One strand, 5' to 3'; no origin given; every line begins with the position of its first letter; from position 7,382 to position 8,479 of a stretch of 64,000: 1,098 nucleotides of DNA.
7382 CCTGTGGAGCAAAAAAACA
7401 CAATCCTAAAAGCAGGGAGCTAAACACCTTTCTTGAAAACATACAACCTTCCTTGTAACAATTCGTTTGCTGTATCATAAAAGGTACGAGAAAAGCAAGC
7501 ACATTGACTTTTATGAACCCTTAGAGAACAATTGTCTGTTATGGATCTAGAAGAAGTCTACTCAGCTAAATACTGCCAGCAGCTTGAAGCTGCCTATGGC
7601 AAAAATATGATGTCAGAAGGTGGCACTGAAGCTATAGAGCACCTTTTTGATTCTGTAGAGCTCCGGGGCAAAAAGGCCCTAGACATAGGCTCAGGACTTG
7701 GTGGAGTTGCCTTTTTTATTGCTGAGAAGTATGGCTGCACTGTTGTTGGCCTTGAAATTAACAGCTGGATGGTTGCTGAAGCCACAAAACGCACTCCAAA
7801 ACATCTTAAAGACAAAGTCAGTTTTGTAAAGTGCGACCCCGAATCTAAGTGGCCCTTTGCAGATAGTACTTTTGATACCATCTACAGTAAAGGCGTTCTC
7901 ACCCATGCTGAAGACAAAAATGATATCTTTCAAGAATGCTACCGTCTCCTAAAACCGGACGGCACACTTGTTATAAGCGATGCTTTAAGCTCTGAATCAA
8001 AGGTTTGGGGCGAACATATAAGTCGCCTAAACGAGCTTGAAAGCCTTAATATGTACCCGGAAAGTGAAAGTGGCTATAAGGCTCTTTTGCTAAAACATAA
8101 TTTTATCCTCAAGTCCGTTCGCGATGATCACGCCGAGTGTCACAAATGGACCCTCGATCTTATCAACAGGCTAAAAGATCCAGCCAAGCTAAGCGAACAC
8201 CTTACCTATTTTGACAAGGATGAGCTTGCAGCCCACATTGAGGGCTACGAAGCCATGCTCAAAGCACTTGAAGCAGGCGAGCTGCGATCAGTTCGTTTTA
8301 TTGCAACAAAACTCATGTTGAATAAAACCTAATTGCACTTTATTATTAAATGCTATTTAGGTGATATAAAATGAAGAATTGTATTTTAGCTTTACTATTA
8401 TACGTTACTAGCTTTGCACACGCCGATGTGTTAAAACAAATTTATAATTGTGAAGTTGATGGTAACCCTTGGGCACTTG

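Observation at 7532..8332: Eukaryote-type phosphoethanolamine N-methyltransferase-like gene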

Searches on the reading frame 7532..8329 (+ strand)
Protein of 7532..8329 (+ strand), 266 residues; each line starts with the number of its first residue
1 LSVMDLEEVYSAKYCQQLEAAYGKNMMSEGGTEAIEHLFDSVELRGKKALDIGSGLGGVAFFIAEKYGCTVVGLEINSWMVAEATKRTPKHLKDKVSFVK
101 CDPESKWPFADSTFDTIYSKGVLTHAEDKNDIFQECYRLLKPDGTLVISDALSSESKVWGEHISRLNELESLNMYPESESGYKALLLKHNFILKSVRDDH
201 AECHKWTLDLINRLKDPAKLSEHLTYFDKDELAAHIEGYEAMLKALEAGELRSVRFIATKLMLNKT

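Call 3: search_protein_families(library=pfam, proteins=[window:7532-8329:+], max_evalue=0.01)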
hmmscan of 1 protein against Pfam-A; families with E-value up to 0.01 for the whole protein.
window:7532-8329:+ (266 aa): 15 families
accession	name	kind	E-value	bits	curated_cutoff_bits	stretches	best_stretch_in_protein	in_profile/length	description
PF08241.18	Methyltransf_11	-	1.1e-21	77.7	21.2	1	50-148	1-95/95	Methyltransferase domain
PF13847.12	Methyltransf_31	-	1.9e-20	73.5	27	1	46-166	4-125/145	Methyltransferase domain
PF13649.12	Methyltransf_25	-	6.2e-19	68.9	27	1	50-144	2-97/97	Methyltransferase domain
PF08242.18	Methyltransf_12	-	1.9e-15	57.8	30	1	50-146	1-98/98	Methyltransferase domain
PF13489.12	Methyltransf_23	-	5.7e-15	55.9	27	1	43-191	20-159/164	Methyltransferase domain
PF01209.24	Ubie_methyltran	-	2e-11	44.1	20.1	1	43-149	45-152/233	ubiE/COQ5 methyltransferase family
PF02353.26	CMAS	-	4.1e-10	39.9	27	1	8-155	29-171/273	Mycolic acid cyclopropane synthetase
PF20922.3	Anamorsin_N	-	4.3e-06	27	27.1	1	94-157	32-96/163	Anamorsin, N-terminal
PF05891.18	Methyltransf_PK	-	8.3e-06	25.9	27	1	45-156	55-167/218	AdoMet dependent proline di-methyltransferase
PF01135.25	PCMT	-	3.7e-05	24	20.3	1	45-148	73-171/210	Protein-L-isoaspartate(D-aspartate) O-methyltransferase (PCMT)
PF00891.24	Methyltransf_2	-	4e-05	23.5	22.3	1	17-157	33-173/210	O-methyltransferase domain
PF05175.20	MTS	-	9.6e-05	22.5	23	1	31-148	20-138/170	Methyltransferase small domain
PF08003.17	Methyltransf_9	-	0.00026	20.5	23.8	1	43-150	113-219/315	Protein of unknown function (DUF1698)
PF08123.19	DOT1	-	0.00057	19.9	23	1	28-93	24-90/205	Histone methylation protein DOT1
PF01739.24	CheR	-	0.00089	19.2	27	1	88-150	112-177/195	CheR methyltransferase, SAM binding domain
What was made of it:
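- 7541..8332 (+): Coding sequence of the PMT-like class I SAM-dependent methyltransferase. It is 263 aa from the ATG at 7541. The longest ORF starts at the TTG at 7532 and gives 266 aa. Residue numbers in this report use the 266-aa frame. Pfam Methyltransf_11/31/25 (call 3).
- On Cyclopropane-fatty-acyl/mycolic acid synthase (CMAS, PF02353; CFA synthase NCBIfam models): Pfam gives only a partial hit: residues 8-155 to profile positions 29-171 of 273, 39.9 bits (call 3).
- Pfam CMAS gives a partial hit above its cutoff: 39.9 bits against 27, residues 8-155 (call 3).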

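Call 4: search_protein_families(library=ncbifam, proteins=[window:7532-8329:+], max_evalue=0.01)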
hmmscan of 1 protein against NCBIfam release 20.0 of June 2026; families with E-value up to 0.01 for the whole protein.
window:7532-8329:+ (266 aa): 49 families (the best 25 are shown)
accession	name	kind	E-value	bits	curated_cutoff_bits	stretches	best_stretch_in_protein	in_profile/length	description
NF045667.1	MTase_DVU1556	equivalog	3e-20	72.6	155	1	29-223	5-192/213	DVU_1556 family methyltransferase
NF043040.1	corrin_prot_MT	hypoth_equivalog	2.9e-17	62.8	180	1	26-156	21-155/216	corrinoid protein-associated methyltransferase CpaM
NF041537.1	ArsM_AhpD_UU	exception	3.2e-17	62.4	510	1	45-154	76-186/345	arsenite methyltransferase/AhpD domain selenoprotein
NF008823.0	PRK11873.1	subfamily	1.6e-16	60.6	263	1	45-153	77-186/272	arsenite methyltransferase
NF041536.1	ArsM_DUF2284_UU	exception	1.7e-15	56.4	575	1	45-156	76-188/459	arsenite methyltransferase/DUF2284 domain selenoprotein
TIGR01934.1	MenG_MenH_UbiE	subfamily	1.1e-14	54.2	158.35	1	43-161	37-153/223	ubiquinone/menaquinone biosynthesis methyltransferase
NF040539.1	AST_met_ArsM_2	exception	1.6e-14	54.4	240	1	29-153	42-168/262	putative arsinothricin biosynthesis methyltransferase ArsM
NF047649.1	MTase_UXPK_star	exception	3e-14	52.7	460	1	46-152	78-185/283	methyltransferase/UXPK-star double selenoprotein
NF041675.1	sarc_dimgly_tmase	equivalog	1e-13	51.9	550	1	49-155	70-176/278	sarcosine/dimethylglycine N-methyltransferase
TIGR02072.1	BioC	equivalog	3.9e-12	46.5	184.95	1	43-215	32-196/244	malonyl-ACP O-methyltransferase BioC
NF008686.0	PRK11705.1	equivalog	5.6e-12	45.4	400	1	32-149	153-266/383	cyclopropane fatty acyl phospholipid synthase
NF001242.0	PRK00216.1-3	equivalog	1.1e-11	44.7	351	1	46-176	71-199/258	bifunctional demethylmenaquinone methyltransferase/2-methoxy-6-polyprenyl-1,4-benzoquinol methylase UbiE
TIGR01983.1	UbiG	equivalog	1.9e-11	43.7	102.95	1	41-150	45-153/228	bifunctional 2-polyprenyl-6-hydroxyphenol methylase/3-demethylubiquinol 3-O-methyltransferase UbiG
NF053839.1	CPFASynBruc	equivalog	2.7e-11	43.1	600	1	45-149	174-277/410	cyclopropane fatty acid synthase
NF001244.0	PRK00216.1-5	equivalog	3.4e-11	42.9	216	1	43-158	46-163/236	bifunctional demethylmenaquinone methyltransferase/2-methoxy-6-polyprenyl-1,4-benzoquinol methylase UbiE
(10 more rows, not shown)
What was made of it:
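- On Sarcosine/dimethylglycine N-methyltransferase (NF041675): 51.9 bits against a cutoff of 550 (call 4).
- On Cyclopropane-fatty-acyl/mycolic acid synthase (CMAS, PF02353; CFA synthase NCBIfam models): NCBIfam CFA models give 43-45 bits against cutoffs of 400-650 (call 4).
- On UbiE/MenG quinone methyltransferases: The UbiE models give 37-45 bits against 216-378 (call 4).
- All UbiE, MenG, UbiG, CFA-synthase and Mtf2 NCBIfam scores are far below their cutoffs (call 4). The NCBIfam SDMT model gives 51.9 bits (call 4). The score of 51.9 bits is far below the cutoff of 550 (call 4).
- Tried and rejected: UbiE, ArsM, BioC, SDMT and CFA synthase identities were rejected on NCBIfam cutoffs (call 4).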

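Call 5: search_solved_structures(query=window:7532-8329:+, max_evalue=0.001, show_alignments=3)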
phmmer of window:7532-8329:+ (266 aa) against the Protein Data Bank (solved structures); distinct sequences matched with E-value up to 0.001: 46.
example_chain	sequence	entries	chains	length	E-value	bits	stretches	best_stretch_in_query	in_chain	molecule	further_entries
4r6w_A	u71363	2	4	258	3.3e-26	95.7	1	15-166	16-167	Phosphoethanolamine N-methyltransferase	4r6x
3uj6_A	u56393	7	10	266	5e-26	95.1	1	15-166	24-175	Phosphoethanolamine N-methyltransferase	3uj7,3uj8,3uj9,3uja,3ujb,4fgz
3ujd_A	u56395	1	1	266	7.2e-26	94.6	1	18-166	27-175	Phosphoethanolamine N-methyltransferase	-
3ujc_A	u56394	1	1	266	2.9e-25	92.6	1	15-166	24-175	Phosphoethanolamine N-methyltransferase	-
5wp4_A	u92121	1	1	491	3.4e-24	89.1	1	13-258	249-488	Phosphoethanolamine N-methyltransferase 1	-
5wp5_A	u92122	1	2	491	4.3e-24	88.8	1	13-258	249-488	Phosphomethylethanolamine N-methyltransferase 2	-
4iv8_A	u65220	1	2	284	6.3e-23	84.9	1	9-241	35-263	Phosphoethanolamine N-methyltransferase,putative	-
4mwz_A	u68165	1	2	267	7.7e-23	84.7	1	10-188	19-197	Phosphoethanolamine N-methyltransferase, putative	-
4iv0_A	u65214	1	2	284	9.5e-23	84.4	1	10-187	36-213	Phosphoethanolamine N-methyltransferase, putative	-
4krh_A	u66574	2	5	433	6.7e-16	61.9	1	19-149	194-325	Phosphoethanolamine N-methyltransferase 2 | Phospholethanolamine N-methyltransferase 2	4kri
4ine_A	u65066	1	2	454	1.6e-13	54.1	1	18-149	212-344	Protein PMT-2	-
2o57_A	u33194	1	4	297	4.7e-13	52.6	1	41-155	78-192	putative sarcosine dimethylglycine methyltransferase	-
1ve3_A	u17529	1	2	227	2.1e-11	47.2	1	34-148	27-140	hypothetical protein PH0226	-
3bus_A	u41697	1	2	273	1.9e-10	44.1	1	42-151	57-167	Methyltransferase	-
8k76_A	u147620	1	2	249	6.6e-10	42.3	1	42-148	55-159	S-adenosylmethionine-dependent methyltransferase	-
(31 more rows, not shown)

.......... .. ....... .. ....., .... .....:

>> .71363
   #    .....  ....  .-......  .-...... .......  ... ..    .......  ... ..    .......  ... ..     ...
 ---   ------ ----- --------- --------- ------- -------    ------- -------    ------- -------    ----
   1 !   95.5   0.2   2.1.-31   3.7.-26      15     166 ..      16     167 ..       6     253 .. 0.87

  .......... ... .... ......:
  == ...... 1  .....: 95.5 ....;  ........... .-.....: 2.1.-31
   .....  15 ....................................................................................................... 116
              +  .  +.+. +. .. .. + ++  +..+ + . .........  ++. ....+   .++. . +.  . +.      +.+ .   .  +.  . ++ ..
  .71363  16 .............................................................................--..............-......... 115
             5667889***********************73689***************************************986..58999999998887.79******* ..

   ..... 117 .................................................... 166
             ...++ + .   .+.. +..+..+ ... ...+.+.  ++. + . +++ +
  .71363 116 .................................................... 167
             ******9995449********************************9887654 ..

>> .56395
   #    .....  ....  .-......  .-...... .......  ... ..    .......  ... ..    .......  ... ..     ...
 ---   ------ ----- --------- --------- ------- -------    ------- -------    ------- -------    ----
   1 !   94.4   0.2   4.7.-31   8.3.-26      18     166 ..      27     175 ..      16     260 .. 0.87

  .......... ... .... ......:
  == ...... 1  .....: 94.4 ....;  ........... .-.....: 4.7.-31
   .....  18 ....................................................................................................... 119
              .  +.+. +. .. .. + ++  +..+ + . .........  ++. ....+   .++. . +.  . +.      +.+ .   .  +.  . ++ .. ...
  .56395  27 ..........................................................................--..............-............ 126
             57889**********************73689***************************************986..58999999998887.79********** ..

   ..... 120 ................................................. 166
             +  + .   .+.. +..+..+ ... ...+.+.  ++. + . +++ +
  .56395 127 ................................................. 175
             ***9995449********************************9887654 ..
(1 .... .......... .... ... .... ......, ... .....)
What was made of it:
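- Checked: For 3uj6_A (266 aa), E = 5e-26 with query 15-166 aligned to PfPMT 24-175 (call 5).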
